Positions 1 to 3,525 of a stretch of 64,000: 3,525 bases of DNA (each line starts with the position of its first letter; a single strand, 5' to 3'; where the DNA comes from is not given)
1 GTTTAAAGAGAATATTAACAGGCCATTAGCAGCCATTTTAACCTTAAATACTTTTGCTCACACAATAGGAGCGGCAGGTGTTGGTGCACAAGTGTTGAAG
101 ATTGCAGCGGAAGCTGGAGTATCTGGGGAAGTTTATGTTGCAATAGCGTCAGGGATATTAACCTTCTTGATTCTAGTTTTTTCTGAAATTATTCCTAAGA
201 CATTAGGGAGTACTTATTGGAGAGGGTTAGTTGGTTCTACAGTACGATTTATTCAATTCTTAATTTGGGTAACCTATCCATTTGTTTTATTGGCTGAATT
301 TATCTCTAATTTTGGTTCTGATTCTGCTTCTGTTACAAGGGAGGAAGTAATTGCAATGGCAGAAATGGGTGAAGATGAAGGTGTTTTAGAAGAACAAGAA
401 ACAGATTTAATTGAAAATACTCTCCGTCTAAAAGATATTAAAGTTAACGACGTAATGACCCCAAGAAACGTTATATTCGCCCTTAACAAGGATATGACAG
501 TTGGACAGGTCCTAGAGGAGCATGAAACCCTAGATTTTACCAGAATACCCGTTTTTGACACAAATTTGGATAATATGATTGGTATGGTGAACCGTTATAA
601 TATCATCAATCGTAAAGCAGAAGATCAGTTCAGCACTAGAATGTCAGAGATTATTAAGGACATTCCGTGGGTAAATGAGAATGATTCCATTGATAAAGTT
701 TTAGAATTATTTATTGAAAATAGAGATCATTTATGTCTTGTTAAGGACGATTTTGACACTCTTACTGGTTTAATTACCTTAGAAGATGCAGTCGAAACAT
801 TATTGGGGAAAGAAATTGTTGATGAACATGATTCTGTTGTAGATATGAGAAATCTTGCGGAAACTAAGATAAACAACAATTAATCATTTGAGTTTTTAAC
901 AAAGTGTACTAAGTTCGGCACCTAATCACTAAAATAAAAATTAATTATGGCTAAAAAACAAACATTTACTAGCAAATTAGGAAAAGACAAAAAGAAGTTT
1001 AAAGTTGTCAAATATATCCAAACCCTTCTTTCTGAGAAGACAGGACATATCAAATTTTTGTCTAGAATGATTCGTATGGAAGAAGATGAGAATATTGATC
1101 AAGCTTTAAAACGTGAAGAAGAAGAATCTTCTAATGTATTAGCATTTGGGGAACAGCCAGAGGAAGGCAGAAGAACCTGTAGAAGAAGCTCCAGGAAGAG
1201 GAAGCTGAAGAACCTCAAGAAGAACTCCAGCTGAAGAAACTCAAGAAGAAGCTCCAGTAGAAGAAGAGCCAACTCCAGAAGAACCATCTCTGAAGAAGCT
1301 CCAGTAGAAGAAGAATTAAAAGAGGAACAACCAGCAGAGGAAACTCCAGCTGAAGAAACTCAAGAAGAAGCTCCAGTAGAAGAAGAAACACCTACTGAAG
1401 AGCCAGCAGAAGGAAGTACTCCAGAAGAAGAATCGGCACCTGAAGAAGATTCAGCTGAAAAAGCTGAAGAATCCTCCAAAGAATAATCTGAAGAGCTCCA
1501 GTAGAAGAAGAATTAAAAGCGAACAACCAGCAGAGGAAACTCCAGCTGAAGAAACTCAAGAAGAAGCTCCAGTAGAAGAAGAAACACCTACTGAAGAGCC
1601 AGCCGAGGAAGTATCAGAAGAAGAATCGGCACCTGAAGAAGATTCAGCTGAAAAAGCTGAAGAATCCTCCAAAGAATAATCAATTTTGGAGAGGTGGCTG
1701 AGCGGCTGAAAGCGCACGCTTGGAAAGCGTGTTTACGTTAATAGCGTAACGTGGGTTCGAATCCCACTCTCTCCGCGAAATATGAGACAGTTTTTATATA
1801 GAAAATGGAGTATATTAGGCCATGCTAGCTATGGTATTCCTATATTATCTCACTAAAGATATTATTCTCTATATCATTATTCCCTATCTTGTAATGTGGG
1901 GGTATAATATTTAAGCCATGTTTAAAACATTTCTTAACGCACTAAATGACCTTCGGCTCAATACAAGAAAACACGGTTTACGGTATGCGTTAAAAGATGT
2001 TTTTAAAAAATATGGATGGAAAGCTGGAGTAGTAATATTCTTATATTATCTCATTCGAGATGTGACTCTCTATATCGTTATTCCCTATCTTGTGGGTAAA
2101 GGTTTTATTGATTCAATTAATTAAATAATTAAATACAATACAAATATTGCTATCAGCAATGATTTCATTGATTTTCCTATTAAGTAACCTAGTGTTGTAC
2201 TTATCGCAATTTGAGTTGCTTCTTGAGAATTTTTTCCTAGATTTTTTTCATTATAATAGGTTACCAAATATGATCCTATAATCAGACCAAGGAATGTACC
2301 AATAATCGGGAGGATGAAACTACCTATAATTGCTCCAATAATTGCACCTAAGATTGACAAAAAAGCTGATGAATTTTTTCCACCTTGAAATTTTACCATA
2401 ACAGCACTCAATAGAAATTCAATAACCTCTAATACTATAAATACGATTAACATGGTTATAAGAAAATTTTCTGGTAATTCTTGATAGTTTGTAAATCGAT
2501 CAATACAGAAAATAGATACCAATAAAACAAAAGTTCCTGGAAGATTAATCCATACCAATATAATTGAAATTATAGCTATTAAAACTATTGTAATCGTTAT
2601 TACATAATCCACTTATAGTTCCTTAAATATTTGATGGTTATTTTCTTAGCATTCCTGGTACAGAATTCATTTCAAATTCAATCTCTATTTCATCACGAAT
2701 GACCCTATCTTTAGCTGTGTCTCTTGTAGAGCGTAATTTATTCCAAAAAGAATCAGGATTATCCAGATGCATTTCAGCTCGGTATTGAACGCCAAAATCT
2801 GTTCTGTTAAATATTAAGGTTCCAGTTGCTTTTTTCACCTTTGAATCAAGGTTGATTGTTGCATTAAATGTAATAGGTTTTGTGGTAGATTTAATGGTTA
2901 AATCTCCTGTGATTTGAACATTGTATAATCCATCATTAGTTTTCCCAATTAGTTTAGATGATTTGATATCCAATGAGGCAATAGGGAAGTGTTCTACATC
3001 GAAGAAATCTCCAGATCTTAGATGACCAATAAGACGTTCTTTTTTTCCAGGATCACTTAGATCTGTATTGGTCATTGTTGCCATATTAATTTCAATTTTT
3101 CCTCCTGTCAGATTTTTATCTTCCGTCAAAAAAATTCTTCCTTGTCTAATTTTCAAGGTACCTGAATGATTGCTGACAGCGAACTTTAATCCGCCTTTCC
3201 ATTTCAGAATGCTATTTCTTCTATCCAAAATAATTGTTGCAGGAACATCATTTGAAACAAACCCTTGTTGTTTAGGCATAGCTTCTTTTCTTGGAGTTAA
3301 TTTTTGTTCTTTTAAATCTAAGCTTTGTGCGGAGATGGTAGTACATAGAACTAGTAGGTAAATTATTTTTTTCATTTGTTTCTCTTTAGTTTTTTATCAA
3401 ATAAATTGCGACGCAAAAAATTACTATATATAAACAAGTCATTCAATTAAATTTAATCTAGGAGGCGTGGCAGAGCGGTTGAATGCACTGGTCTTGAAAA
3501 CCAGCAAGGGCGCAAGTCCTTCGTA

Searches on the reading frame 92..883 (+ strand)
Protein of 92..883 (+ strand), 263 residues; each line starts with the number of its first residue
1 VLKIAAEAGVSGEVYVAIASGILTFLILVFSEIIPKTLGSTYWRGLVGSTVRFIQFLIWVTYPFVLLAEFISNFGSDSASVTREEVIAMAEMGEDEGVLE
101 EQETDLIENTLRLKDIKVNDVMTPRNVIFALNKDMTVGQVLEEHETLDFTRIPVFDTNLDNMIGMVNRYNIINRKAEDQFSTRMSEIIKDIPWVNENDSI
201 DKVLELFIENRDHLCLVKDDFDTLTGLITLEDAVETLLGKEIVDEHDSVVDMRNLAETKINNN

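Call 34: search_protein_families(library=pfam, proteins=[window:92-883:+], max_evalue=0.00001)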
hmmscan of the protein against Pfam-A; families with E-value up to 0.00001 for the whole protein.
window:92-883:+ (263 aa): 2 families
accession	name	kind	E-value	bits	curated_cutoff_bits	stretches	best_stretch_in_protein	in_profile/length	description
PF01595.25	CNNM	-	1.9e-18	67.2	28.4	1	7-103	77-181/181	Cyclin M transmembrane N-terminal domain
PF00571.33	CBS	-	3.8e-13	50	24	1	187-238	4-56/57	CBS domain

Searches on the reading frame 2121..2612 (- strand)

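Call 34: search_protein_families(library=pfam, proteins=[window:2121-2612:-], max_evalue=0.00001)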
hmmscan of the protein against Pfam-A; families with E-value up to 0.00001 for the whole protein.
window:2121-2612:- (163 aa): 1 family
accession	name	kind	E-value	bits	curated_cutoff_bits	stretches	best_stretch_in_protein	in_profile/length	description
PF04306.18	DUF456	-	3.5e-20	73.1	29.4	1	24-162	5-136/139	Protein of unknown function (DUF456)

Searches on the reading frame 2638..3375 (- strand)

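Call 34: search_protein_families(library=pfam, proteins=[window:2638-3375:-], max_evalue=0.00001)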
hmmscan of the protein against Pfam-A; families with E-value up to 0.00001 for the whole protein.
window:2638-3375:- (245 aa): 1 family
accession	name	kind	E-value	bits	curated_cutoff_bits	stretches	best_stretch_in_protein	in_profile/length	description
PF04264.18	YceI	-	2.3e-23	83.6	23.7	1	65-236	17-148/150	YceI-like domain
